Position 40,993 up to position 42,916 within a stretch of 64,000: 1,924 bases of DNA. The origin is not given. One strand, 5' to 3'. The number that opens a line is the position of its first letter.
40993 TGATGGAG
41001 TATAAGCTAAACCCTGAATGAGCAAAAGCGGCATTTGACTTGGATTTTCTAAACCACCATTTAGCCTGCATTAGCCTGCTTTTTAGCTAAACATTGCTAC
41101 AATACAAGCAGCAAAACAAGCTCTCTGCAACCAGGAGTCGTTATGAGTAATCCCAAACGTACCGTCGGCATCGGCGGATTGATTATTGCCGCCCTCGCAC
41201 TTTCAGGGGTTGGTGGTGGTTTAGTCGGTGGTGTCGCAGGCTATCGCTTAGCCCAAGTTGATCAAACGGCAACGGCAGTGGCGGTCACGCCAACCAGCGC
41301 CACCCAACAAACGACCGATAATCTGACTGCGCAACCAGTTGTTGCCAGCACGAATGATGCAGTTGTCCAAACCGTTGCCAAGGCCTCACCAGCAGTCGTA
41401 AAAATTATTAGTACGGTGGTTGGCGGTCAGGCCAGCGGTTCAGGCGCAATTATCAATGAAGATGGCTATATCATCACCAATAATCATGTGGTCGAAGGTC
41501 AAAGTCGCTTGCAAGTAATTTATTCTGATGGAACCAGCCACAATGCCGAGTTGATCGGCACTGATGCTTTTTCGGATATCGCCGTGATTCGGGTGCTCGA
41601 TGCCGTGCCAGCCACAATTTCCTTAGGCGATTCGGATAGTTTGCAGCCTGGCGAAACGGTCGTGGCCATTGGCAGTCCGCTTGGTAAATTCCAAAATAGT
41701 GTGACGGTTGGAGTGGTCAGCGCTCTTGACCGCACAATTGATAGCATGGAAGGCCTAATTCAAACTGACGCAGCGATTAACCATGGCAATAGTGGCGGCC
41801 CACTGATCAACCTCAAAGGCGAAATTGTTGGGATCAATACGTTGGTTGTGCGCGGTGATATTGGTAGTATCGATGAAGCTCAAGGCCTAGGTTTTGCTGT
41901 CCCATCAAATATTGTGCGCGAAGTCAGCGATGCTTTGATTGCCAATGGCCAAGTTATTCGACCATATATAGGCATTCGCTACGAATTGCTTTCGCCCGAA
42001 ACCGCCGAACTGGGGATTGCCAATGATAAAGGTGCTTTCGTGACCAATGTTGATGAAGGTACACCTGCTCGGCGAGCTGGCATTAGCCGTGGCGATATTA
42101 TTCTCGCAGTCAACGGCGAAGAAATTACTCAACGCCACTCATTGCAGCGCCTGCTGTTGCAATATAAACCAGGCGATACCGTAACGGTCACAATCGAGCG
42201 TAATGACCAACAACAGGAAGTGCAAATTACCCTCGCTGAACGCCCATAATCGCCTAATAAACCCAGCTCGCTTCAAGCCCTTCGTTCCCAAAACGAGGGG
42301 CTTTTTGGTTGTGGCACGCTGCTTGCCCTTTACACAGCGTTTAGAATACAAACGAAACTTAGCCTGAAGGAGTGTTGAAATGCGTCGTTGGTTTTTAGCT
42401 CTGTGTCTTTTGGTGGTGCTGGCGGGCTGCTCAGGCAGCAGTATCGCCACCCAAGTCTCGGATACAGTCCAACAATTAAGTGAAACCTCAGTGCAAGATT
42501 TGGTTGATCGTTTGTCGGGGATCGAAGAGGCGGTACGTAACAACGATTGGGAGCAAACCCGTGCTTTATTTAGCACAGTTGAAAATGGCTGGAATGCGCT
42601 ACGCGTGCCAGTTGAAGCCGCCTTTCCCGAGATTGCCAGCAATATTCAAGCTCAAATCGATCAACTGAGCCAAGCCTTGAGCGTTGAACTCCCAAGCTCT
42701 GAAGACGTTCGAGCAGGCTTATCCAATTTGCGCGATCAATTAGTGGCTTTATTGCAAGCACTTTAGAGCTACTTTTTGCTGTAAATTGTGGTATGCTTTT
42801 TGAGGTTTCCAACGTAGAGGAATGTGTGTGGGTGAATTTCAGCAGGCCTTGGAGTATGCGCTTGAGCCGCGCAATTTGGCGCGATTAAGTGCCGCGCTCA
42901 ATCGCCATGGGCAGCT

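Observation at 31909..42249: Tandem array of five paralogous secreted PPC-PPC-P-domain-MAM-like proteins with no catalytic domain, immediately followed by HtrA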

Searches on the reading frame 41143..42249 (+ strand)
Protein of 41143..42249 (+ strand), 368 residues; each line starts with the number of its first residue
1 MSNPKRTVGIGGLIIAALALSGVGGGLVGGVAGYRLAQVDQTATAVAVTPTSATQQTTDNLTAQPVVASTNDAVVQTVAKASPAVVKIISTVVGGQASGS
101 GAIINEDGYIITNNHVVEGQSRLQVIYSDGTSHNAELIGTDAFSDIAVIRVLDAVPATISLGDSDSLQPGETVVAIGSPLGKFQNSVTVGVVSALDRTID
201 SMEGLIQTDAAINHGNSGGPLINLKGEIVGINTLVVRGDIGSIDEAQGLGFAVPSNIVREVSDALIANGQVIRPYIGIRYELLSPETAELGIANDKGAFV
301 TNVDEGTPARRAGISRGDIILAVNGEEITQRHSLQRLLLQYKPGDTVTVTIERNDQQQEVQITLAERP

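Call 3: search_protein_families(library=pfam, proteins=[window:41143-42249:+], max_evalue=0.1)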
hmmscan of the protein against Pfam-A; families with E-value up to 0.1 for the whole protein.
window:41143-42249:+ (368 aa): 8 families
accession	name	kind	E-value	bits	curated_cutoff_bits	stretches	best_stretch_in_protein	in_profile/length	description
PF13365.12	Trypsin_2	-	6.8e-30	105.1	27.6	1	99-231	1-144/144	Trypsin-like peptidase domain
PF13180.12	PDZ_2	-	6.1e-22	78.1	27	1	274-364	1-80/80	PDZ domain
PF00089.32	Trypsin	-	1.5e-16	61.3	20.6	1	96-235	24-198/220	Trypsin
PF17820.7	PDZ_6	-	1.3e-14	54.1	27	1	299-353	1-54/54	PDZ domain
PF00595.29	PDZ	-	5.2e-11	43.2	23.2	1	290-352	23-81/81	PDZ domain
PF14685.13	PDZ_Tricorn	-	3.4e-06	27.4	25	1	302-359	26-83/88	Tricorn protease PDZ domain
PF10459.15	Peptidase_S46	-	0.0026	16.9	22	0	208-232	626-650/698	Peptidase S46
PF19805.5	DUF6288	-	0.016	14.9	26.3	1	300-364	5-76/402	Family of unknown function (DUF6288)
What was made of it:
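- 41143..42249 (+): htrA: membrane-anchored S1C (HtrA/DegS-like) serine protease with one PDZ domain. It is a neighbour, not shown to be functionally linked. Pfam Trypsin_2 at 6.8e-30 and PDZ_2 at 6.1e-22 (call 3).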

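Call 4: search_protein_families(library=ncbifam, proteins=[window:41143-42249:+], max_evalue=0.1)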
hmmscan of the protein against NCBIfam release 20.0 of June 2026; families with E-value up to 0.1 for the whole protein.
window:41143-42249:+ (368 aa): 30 families (the best 25 are shown)
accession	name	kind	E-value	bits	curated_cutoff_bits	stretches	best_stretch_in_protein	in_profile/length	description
TIGR02037.1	degP_htrA_DO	subfamily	6.3e-92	308.7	416.2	1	92-366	55-329/434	Do family serine endopeptidase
NF047968.1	SerProtHtrA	equivalog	4.5e-74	249.9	470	1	26-364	8-357/357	serine protease HtrA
NF041521.1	HhoA_HhoB_HtrA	equivalog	1.1e-69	235.2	450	1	95-365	55-332/335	HhoA/HhoB/HtrA family serine endopeptidase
TIGR02038.1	protease_degS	equivalog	4.7e-62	210.2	422.95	1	66-367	39-349/351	outer membrane-stress sensor serine endopeptidase DegS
NF007526.1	PRK10139.1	equivalog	9.8e-61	205.8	756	1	98-365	92-360/456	serine endoprotease DegQ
NF008189.1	PRK10942.1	equivalog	3.6e-60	203.8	720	1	96-365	112-382/477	serine endoprotease DegP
NF008147.1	PRK10898.1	equivalog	6.5e-60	203.1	408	1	63-367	36-350/352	outer membrane-stress sensor serine endopeptidase DegS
NF053637.1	SerProtHtrAspr2045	equivalog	8.7e-55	186.2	650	1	22-365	21-387/394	serine protease HtrA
NF050055.1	SerProtHtrAMycob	equivalog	2.5e-54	185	800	1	15-362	159-496/502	serine protease HtrA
NF040960.1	MamE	equivalog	1.5e-41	142.8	800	2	65-261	100-289/659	magnetosome formation protease MamE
NF040961.1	MamO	equivalog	1.1e-21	76.9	800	1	62-259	66-261/648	magnetosome protein MamO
NF033740.0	MarP_fam_protase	equivalog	2e-19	69.9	250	1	58-231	166-350/390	MarP family serine protease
NF041199.1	trx7_PDZ_seleno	equivalog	2.6e-11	43.1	300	1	280-363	300-389/390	Trx7/PDZ domain-containing (seleno)protein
TIGR02860.1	spore_IV_B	equivalog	5.5e-07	28.9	305.25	1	307-362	124-178/402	SpoIVB peptidase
TIGR00054.1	TIGR00054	equivalog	1.6e-06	27.2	147.55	1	298-363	204-268/421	RIP metalloprotease RseP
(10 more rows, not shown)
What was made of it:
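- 41143..42249 (+): TIGR02037 scores 308.7 bits, below the equivalog cut-offs (call 4).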

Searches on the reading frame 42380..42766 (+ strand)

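Call 49: search_protein_families(library=pfam, proteins=[window:42380-42766:+], max_evalue=0.001)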
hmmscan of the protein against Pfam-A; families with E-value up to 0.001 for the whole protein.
window:42380-42766:+ (128 aa): 1 family
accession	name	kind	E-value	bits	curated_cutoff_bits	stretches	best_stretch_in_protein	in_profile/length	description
PF08139.17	LPAM_1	-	0.00036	21.3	20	1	1-18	1-18/18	Prokaryotic membrane lipoprotein lipid attachment site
